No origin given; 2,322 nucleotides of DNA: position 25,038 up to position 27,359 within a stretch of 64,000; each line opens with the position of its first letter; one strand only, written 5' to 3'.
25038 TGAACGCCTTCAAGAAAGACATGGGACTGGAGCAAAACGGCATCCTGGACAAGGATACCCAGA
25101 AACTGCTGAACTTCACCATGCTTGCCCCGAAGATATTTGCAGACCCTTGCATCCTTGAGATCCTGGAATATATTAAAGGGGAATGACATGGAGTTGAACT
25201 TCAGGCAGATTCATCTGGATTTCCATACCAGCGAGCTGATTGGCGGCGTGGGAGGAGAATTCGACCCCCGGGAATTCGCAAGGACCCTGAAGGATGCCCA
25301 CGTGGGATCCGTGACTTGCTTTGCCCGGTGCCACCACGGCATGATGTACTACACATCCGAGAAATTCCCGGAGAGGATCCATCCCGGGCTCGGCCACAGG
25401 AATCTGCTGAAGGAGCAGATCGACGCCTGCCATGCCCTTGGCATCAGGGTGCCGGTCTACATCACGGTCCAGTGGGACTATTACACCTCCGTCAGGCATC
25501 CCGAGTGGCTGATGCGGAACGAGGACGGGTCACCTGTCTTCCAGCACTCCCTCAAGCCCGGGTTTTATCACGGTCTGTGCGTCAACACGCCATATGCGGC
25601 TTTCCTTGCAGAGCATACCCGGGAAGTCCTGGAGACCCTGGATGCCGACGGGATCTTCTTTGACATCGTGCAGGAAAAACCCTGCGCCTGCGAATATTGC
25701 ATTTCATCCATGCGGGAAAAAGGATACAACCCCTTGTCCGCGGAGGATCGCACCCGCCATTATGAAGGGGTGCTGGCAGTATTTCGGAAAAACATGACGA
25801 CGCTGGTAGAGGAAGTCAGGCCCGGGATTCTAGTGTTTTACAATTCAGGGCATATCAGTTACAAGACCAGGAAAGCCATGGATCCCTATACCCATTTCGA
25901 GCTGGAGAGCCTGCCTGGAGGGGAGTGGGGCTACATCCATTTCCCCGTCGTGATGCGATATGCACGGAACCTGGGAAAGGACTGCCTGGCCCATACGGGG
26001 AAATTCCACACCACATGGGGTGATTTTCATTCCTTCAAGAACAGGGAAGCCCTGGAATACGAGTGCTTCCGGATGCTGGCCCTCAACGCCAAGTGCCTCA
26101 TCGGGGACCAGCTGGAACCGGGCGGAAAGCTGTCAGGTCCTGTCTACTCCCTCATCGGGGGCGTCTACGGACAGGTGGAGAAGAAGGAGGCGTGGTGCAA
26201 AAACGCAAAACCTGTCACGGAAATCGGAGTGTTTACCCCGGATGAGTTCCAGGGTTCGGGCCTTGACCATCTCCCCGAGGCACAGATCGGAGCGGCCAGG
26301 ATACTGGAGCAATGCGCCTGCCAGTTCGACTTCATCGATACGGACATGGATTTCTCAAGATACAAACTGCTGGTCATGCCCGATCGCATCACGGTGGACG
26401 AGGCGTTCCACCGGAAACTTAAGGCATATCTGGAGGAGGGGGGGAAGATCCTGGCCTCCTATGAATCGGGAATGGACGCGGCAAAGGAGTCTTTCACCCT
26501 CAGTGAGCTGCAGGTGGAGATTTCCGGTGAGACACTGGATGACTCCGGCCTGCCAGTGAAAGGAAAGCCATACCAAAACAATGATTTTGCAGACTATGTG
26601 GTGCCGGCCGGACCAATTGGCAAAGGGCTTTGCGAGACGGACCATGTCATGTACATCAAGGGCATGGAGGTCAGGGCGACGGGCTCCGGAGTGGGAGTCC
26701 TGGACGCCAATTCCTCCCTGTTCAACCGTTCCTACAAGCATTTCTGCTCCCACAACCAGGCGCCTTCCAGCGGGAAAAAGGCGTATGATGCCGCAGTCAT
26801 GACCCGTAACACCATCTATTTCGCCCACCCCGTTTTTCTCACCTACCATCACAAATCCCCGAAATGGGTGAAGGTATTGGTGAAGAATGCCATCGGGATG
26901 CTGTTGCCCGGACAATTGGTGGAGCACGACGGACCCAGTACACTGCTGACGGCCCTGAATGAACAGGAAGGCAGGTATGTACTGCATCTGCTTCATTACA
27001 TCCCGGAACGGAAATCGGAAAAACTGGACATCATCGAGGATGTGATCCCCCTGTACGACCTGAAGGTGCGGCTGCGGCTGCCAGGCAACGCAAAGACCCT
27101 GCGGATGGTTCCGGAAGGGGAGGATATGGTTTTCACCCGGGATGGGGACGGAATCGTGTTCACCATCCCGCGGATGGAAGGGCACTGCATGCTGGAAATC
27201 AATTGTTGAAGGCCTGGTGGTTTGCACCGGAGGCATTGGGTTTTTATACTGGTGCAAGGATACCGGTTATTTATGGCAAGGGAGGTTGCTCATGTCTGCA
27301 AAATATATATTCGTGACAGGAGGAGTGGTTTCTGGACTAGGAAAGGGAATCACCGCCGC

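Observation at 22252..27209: Tandem S41 peptidase and catalytically dead S41 paralogue, both with peptidoglycan-binding tails, followed by a GH42-like protein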

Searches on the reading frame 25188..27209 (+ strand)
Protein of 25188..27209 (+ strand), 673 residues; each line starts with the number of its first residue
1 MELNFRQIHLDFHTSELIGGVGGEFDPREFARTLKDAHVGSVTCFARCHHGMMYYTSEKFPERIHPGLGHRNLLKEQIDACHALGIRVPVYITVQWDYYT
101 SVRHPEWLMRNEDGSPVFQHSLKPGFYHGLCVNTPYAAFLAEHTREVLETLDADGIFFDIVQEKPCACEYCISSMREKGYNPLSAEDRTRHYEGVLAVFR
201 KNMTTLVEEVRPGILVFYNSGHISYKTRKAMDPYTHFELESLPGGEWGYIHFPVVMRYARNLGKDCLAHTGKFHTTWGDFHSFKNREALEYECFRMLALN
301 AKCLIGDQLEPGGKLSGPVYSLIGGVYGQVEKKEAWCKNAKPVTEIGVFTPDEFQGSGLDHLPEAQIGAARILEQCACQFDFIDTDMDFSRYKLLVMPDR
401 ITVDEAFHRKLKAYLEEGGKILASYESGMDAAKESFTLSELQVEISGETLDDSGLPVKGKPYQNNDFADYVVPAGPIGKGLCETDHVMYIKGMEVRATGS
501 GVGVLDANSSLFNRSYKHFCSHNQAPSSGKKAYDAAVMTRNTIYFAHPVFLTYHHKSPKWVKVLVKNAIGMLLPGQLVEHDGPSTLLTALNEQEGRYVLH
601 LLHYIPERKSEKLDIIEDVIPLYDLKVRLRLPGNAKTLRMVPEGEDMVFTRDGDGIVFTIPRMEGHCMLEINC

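Call 3: search_protein_families(library=pfam, proteins=[window:25188-27209:+], max_evalue=0.1)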
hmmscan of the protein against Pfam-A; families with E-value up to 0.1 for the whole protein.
window:25188-27209:+ (673 aa): 4 families
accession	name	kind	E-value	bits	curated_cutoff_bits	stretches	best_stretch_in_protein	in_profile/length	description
PF14871.12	GHL6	-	6.7e-42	143.3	35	1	26-160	1-132/132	Hypothetical glycosyl hydrolase 6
PF08532.16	Glyco_hydro_42M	-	1.1e-09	38.6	25.8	1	377-435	43-101/207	Beta-galactosidase trimerisation domain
PF01120.23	Alpha_L_fucos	-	2.7e-06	27.5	25.2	1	24-184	93-217/345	Alpha-L-fucosidase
PF14885.12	GHL15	-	0.0023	18.4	27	1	96-186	34-123/271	Hypothetical glycosyl hydrolase family 15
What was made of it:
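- On GH151 alpha-L-fucosidase: third ORF: Pfam GHL6 at 6.7e-42 (call 3).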

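Call 4: search_protein_families(library=ncbifam, proteins=[window:25188-27209:+], max_evalue=0.1)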
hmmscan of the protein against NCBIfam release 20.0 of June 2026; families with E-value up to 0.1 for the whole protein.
window:25188-27209:+ (673 aa): 0 families

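Call 38: search_solved_structures(query=window:25188-27209:+, max_evalue=0.01)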
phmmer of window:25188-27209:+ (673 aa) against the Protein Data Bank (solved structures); distinct sequences matched with E-value up to 0.01: 4.
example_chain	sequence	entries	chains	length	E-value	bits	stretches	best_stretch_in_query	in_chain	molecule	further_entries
6tvk_AAA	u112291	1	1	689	8.7e-138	463.6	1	3-670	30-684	Alpha-L-fucosidase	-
9ta3_A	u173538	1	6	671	0.001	20.5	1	371-433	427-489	Beta-galactosidase LacZ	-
4oif_A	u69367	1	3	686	0.0038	18.6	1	379-429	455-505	Beta-galactosidase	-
5dfa_A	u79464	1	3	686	0.0038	18.6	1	379-429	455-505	Beta-galactosidase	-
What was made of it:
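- On GH42 beta-galactosidase: third ORF: PDB GH42 chains match only residues about 371-433, at E >= 0.001 (call 38).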

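Call 49: search_solved_structures(query=window:25188-27209:+, max_evalue=1e-50, show_alignments=1)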
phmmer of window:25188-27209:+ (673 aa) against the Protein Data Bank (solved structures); distinct sequences matched with E-value up to 1e-50: 1.
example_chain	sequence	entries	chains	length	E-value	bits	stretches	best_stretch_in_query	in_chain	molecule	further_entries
6tvk_AAA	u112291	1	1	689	8.7e-138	463.6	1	3-670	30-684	Alpha-L-fucosidase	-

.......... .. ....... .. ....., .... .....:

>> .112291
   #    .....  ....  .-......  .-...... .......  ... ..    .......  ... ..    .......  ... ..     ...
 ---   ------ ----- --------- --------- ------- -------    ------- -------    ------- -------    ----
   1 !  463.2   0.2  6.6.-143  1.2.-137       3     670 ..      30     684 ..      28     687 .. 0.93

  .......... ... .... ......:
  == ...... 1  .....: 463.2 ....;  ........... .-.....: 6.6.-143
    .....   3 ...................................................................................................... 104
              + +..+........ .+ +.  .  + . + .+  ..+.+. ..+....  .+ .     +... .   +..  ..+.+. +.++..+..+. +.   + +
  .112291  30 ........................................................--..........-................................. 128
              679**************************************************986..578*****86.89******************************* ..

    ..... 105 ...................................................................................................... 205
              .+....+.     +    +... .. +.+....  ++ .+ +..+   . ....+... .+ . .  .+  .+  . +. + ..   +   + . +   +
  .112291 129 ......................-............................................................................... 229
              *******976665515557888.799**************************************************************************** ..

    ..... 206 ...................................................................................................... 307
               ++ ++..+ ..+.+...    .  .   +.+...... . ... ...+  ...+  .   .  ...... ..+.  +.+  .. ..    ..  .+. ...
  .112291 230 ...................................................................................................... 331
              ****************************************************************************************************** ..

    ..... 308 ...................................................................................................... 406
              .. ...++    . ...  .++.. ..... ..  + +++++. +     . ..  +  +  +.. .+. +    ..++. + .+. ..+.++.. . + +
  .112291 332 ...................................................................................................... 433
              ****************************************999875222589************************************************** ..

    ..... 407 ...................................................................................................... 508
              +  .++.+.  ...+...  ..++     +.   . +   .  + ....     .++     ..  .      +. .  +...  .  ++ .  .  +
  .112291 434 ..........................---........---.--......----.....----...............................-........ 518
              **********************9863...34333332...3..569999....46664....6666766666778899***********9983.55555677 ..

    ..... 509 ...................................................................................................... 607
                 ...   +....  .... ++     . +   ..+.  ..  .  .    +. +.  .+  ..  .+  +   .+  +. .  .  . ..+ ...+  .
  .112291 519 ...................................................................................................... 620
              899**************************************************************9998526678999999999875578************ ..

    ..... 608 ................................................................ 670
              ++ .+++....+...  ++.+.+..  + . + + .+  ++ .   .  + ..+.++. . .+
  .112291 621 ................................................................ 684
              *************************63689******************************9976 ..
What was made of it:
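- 25188..27209 (+): GH151-family alpha-L-fucosidase homologue (673 aa; Pfam GHL6 plus GH42M). It has no signal peptide and is a variable neighbour, not part of the protease module. Calls 3, 38, 49: PDB 6TVK E 8.7e-138 over the full length.
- On GH151 alpha-L-fucosidase: third ORF: The motifs GIFFDIV (Asp), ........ (Glu) and FCSH (His) are conserved (calls 38, 49).
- Checked: It matches the GH151 alpha-L-fucosidase structure 6TVK over its full length at E 8.7e-138 (calls 38, 49).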
